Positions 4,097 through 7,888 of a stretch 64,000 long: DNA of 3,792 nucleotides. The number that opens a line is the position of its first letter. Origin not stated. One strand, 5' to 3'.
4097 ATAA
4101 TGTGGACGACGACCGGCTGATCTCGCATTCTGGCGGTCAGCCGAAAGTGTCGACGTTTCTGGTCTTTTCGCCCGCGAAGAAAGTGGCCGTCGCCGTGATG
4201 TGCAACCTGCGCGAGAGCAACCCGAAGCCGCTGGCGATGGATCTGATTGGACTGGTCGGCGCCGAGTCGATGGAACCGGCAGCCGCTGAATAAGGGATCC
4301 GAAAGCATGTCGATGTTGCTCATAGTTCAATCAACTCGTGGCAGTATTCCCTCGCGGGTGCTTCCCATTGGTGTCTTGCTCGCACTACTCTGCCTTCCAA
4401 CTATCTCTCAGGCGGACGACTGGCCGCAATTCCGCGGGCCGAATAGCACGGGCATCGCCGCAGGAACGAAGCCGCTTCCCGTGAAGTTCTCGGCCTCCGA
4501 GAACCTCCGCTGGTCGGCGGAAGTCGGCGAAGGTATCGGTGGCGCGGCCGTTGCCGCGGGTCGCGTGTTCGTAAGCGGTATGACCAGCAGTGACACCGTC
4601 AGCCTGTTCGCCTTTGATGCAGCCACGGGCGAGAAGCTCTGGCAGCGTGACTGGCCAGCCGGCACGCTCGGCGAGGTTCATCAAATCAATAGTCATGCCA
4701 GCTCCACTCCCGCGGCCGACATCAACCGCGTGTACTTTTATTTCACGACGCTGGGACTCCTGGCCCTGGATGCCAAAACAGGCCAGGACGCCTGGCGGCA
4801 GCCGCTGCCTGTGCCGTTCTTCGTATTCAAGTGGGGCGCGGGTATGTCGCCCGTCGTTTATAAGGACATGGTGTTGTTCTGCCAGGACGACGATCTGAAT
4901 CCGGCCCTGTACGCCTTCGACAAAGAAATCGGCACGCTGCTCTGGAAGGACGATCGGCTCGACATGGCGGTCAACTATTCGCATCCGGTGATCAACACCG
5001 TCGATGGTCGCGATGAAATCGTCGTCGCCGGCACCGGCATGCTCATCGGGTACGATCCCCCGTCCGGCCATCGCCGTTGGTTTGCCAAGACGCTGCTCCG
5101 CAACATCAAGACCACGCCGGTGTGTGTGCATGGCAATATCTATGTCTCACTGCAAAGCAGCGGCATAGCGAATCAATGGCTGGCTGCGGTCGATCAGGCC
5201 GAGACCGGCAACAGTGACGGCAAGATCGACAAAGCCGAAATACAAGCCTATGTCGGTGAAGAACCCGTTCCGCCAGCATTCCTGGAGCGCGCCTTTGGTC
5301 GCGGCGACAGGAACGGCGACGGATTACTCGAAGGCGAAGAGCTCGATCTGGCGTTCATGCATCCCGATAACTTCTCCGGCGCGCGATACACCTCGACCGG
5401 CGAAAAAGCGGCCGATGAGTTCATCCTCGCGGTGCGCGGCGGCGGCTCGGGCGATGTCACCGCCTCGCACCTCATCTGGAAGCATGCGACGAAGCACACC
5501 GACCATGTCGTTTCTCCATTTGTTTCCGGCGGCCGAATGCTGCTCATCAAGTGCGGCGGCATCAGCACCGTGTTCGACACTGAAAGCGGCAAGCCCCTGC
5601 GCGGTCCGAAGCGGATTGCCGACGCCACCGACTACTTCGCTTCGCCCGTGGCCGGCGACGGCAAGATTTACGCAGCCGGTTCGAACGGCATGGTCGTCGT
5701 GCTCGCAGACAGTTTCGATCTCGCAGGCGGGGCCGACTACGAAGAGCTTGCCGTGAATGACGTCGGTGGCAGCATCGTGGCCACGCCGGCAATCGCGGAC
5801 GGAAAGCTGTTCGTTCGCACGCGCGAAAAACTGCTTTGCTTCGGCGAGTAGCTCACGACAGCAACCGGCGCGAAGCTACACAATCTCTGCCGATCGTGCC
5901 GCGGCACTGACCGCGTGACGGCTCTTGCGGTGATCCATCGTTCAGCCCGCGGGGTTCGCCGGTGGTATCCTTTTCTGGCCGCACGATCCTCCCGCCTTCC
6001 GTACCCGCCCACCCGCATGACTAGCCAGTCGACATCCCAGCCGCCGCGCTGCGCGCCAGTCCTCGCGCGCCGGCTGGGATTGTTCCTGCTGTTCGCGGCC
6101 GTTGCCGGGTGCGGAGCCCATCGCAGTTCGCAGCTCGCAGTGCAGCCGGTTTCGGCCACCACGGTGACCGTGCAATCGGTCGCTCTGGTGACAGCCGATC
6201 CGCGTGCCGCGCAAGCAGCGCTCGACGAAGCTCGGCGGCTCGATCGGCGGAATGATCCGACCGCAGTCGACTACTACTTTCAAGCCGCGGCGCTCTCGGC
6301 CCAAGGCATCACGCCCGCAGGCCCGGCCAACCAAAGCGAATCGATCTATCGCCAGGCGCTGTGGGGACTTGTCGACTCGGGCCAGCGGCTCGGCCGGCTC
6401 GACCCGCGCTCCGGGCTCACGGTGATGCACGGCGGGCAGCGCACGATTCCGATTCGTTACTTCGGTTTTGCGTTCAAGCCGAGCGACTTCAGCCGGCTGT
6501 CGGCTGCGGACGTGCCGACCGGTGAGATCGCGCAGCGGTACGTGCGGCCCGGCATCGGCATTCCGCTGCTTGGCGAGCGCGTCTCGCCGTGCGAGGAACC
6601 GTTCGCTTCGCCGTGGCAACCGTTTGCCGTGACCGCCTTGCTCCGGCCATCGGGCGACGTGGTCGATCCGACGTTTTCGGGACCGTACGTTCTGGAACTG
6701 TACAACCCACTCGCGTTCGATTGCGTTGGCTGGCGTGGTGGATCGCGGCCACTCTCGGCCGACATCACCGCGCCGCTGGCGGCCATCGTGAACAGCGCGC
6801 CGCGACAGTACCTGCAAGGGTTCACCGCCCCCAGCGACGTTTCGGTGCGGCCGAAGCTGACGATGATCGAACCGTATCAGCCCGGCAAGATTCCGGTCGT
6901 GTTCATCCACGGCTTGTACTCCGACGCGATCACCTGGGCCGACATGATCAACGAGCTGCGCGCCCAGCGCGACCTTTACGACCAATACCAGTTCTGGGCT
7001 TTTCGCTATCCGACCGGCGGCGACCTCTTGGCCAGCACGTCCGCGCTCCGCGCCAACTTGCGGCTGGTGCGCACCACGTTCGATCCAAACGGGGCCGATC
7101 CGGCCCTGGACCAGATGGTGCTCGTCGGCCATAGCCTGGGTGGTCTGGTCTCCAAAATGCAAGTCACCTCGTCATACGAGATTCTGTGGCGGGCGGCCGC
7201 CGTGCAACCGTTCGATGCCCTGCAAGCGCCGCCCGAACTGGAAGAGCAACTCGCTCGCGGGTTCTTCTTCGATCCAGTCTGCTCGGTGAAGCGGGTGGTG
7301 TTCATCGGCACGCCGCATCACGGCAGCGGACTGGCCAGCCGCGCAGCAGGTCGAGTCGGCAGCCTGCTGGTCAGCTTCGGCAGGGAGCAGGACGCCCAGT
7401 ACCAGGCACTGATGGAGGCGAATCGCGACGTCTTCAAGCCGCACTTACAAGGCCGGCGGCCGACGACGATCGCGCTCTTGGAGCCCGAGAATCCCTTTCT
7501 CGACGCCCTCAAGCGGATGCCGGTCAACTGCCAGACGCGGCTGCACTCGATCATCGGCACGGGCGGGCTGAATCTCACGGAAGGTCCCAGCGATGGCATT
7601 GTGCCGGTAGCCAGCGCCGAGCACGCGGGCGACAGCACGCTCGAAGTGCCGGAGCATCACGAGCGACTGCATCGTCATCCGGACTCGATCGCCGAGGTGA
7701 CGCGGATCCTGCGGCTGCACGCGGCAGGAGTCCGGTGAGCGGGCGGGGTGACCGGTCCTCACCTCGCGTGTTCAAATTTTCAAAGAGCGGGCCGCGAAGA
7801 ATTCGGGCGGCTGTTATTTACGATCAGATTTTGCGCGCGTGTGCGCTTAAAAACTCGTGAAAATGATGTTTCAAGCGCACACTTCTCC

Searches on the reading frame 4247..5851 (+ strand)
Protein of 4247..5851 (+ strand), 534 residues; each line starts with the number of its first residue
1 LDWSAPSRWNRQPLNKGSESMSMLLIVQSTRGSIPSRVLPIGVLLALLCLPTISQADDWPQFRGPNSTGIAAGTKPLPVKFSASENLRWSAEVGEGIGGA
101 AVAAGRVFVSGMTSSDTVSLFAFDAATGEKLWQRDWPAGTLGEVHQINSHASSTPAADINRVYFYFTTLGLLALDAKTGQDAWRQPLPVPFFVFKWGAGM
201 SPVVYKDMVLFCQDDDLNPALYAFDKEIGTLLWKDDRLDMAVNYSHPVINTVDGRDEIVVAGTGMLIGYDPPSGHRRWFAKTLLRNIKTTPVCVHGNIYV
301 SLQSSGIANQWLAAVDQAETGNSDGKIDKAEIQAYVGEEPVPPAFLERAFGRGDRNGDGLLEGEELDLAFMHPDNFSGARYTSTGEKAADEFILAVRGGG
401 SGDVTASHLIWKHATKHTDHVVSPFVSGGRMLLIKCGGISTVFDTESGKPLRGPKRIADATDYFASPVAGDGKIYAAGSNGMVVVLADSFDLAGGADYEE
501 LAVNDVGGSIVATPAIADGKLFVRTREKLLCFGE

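Call 79: search_protein_families(library=pfam, proteins=[window:4247-5851:+], max_evalue=0.0001)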
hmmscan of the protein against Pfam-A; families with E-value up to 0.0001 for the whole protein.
window:4247-5851:+ (534 aa): 3 families
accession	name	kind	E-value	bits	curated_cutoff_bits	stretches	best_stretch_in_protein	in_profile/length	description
PF13360.13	PQQ_2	-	4e-28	99.1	27.6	2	81-188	48-147/233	Outer membrane protein assembly factor BamB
PF01011.28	PQQ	-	4.8e-10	39.2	26.7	0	95-140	537-580/595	Glucose/ethanol/alcohol dehydrogenase, beta-propeller domain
PF13570.13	Beta-prop_ACSF4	-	2.8e-05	24.1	133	0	121-295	116-265/329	Beta-alanine-activating enzyme, beta-propeller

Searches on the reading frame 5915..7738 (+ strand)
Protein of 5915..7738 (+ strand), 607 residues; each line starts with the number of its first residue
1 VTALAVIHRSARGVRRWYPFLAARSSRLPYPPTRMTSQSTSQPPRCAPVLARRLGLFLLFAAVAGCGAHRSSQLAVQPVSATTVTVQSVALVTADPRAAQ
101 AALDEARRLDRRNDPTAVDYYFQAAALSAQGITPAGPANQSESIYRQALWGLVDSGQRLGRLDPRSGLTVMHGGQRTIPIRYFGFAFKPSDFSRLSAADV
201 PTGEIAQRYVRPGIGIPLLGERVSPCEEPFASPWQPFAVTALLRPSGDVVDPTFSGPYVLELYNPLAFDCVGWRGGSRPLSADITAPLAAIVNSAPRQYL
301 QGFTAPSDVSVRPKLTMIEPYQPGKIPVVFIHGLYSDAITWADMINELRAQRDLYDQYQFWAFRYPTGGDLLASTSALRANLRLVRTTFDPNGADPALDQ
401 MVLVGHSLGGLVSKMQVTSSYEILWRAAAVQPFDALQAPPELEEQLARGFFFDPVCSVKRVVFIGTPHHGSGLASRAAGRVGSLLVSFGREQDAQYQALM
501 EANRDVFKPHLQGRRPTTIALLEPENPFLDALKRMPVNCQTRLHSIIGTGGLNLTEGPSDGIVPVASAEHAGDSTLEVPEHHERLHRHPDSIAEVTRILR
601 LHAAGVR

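Call 79: search_protein_families(library=pfam, proteins=[window:5915-7738:+], max_evalue=0.0001)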
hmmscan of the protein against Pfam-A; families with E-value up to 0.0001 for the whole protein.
window:5915-7738:+ (607 aa): 1 family
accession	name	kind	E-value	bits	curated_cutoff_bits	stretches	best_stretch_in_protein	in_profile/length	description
PF12697.13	Abhydrolase_6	-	8.4e-07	30.3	26.3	1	328-593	1-215/217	Alpha/beta hydrolase family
